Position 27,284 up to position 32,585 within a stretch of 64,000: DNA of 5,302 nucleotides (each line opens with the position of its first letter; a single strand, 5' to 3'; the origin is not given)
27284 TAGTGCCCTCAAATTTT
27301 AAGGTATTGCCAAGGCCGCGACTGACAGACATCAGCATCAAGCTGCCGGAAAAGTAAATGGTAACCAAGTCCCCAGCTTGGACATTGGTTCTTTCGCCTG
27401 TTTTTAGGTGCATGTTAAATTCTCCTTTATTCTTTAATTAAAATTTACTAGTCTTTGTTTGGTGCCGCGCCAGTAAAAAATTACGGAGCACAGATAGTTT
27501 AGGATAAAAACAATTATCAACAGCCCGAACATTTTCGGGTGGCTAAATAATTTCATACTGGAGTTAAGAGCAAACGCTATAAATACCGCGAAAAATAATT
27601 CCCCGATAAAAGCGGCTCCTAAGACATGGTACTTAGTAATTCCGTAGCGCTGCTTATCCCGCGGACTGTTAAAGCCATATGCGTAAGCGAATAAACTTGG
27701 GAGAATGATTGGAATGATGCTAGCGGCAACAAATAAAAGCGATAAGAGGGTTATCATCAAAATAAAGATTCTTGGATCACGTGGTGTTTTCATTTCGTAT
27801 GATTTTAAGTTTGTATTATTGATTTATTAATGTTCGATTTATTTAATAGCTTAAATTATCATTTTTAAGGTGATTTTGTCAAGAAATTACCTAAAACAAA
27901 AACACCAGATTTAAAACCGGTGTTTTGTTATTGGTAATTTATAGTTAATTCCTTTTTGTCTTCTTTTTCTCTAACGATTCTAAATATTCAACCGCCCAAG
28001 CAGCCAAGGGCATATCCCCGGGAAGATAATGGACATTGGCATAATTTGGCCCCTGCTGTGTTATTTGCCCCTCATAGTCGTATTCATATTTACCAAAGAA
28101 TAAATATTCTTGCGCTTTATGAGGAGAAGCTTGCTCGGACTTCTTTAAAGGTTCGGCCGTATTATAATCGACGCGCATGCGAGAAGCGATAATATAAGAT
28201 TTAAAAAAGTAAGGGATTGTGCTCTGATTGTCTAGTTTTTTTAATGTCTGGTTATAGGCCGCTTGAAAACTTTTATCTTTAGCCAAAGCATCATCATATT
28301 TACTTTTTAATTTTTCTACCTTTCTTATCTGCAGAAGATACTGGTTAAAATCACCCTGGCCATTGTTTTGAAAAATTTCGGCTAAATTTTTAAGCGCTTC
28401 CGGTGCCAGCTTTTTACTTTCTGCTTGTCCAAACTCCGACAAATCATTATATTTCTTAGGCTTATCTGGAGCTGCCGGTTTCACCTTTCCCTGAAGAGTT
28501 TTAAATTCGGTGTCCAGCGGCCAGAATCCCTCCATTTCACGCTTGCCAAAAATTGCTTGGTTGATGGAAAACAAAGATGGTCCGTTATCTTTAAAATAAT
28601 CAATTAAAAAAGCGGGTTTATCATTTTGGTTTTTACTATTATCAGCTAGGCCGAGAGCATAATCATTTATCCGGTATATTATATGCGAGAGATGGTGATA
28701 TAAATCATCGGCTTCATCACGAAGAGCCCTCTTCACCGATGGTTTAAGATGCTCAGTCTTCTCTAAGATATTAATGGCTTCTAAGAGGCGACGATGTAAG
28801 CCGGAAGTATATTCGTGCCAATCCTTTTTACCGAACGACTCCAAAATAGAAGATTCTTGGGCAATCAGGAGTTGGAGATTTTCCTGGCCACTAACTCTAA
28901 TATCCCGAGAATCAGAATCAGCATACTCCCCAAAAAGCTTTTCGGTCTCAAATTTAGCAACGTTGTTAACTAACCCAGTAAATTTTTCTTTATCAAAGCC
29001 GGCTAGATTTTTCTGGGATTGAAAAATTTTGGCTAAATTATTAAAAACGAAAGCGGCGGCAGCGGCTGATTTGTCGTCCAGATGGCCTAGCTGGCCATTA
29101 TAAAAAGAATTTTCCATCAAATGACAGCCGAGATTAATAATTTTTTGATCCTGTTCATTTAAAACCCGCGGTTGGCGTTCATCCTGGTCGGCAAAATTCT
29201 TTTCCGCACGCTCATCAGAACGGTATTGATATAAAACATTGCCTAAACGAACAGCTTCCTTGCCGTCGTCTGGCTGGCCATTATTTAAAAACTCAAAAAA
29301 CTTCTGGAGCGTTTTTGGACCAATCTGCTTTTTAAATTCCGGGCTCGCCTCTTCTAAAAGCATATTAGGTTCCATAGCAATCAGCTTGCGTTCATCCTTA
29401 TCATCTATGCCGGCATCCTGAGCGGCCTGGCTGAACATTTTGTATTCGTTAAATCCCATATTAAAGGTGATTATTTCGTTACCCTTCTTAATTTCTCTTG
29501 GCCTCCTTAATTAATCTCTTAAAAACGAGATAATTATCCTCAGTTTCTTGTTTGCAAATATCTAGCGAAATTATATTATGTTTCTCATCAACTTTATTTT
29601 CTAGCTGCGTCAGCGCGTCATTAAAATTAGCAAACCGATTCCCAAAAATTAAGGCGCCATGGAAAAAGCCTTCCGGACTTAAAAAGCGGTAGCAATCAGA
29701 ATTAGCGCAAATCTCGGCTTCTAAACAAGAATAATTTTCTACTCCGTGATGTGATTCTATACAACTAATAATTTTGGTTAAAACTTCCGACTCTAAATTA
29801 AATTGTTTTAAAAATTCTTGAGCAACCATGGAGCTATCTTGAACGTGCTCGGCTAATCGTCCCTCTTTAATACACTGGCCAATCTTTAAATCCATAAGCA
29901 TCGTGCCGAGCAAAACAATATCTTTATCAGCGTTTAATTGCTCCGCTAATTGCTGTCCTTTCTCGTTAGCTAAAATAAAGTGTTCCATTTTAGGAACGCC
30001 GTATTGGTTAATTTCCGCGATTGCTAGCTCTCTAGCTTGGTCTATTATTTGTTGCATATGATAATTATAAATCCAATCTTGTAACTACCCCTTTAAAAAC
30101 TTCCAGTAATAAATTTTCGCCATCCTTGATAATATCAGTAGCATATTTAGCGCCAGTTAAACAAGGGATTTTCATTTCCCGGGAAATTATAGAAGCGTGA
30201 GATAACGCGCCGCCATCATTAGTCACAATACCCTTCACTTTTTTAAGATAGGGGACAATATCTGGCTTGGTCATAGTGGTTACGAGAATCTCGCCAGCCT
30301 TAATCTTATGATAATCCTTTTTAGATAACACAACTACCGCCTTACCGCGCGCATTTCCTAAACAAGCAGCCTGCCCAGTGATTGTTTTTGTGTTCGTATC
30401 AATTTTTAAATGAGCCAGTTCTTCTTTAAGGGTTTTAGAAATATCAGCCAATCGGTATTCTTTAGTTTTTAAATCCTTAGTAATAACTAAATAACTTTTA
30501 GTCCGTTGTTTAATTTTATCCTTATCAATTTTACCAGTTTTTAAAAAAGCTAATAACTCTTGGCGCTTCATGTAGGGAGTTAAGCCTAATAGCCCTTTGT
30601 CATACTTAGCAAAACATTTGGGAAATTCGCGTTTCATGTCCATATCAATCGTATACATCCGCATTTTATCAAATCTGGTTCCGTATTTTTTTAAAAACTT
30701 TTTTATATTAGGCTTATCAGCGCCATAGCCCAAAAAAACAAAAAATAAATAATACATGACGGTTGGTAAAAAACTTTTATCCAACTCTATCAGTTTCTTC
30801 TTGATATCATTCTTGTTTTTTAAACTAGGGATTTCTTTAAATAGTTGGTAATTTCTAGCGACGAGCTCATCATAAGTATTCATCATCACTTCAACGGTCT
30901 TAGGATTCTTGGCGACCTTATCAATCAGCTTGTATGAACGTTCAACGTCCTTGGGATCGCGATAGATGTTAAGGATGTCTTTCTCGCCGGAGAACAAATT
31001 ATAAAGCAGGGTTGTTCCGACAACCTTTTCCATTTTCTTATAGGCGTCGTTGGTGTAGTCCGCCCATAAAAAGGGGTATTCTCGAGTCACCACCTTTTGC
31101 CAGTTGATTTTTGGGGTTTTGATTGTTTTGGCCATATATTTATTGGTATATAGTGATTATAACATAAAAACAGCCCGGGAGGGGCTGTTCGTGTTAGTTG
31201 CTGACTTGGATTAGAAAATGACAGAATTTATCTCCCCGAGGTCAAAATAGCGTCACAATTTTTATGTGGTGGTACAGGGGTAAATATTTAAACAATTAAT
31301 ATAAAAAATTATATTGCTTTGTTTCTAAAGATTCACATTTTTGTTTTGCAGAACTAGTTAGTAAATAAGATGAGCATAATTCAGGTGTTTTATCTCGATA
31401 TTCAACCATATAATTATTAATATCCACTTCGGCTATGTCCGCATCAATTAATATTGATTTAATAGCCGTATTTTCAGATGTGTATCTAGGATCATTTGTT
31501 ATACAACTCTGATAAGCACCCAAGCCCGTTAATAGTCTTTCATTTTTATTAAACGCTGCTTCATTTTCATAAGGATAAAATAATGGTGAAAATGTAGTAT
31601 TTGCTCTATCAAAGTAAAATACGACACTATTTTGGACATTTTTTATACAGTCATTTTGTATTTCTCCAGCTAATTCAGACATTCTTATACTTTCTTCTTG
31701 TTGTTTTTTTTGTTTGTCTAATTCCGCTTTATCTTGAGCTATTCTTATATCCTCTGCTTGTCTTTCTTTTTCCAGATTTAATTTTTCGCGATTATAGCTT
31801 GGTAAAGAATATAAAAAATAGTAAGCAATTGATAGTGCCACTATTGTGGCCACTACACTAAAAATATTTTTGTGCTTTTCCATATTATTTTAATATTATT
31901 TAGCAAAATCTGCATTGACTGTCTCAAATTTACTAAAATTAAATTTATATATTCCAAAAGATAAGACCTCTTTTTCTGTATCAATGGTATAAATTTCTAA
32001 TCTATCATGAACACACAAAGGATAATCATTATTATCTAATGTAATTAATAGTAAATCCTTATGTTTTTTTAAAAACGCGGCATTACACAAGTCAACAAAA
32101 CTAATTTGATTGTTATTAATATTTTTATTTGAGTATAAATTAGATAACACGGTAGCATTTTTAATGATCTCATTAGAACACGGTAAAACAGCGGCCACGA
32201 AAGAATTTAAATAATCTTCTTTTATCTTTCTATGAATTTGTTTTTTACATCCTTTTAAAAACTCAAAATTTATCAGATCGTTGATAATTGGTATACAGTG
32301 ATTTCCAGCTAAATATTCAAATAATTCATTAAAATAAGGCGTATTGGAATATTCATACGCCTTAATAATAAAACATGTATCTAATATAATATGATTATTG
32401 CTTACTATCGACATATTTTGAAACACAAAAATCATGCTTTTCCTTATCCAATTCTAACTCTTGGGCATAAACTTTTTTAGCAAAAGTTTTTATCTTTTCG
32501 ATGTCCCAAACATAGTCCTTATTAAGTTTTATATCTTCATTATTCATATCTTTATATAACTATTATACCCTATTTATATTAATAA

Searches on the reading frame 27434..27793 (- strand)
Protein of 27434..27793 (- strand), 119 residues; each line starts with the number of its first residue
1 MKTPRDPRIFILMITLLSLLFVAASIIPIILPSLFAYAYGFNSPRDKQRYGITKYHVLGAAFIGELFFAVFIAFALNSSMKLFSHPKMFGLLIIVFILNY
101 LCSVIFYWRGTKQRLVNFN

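Call 16: search_protein_families(library=pfam, proteins=[window:27434-27793:-], max_evalue=0.01)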
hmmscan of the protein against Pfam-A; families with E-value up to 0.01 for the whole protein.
window:27434-27793:- (119 aa): 1 family
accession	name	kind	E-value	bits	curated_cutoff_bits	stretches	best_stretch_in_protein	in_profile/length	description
PF01545.26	Cation_efflux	-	0.0012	19.1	26.6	1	30-108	41-122/198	Cation efflux family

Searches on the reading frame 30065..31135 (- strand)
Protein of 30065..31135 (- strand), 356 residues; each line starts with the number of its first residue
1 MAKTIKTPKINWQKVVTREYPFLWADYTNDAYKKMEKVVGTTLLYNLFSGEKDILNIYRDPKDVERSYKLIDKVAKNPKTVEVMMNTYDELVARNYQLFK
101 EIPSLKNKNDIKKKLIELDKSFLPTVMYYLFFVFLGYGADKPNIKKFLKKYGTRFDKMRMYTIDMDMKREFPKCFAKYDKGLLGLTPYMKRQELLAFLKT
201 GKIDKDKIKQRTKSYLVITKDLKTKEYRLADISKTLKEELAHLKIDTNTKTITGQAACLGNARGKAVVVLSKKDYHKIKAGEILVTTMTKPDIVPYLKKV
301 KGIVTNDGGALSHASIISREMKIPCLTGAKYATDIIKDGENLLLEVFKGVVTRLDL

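Call 45: search_protein_families(library=pfam, proteins=[window:30065-31135:-], max_evalue=0.001)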
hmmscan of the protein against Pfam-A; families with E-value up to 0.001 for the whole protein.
window:30065-31135:- (356 aa): 1 family
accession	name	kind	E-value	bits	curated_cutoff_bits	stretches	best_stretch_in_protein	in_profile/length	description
PF00391.29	PEP-utilizers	-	2.3e-21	75.6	23.1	1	279-347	2-70/72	PEP-utilising enzyme, mobile domain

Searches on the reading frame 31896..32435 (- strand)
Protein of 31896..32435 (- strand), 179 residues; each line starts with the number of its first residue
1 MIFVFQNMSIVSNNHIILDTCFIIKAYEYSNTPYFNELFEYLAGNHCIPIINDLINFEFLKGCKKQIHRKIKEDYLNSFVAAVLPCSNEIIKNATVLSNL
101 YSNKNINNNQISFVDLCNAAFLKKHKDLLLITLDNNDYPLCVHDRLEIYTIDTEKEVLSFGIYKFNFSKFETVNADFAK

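Call 45: search_protein_families(library=pfam, proteins=[window:31896-32435:-], max_evalue=0.001)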
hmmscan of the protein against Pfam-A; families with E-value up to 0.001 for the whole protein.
window:31896-32435:- (179 aa): 1 family
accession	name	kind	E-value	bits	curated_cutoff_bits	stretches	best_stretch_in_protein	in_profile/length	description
PF01850.27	PIN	-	0.0002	22.4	23.6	1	16-136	1-113/120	PIN domain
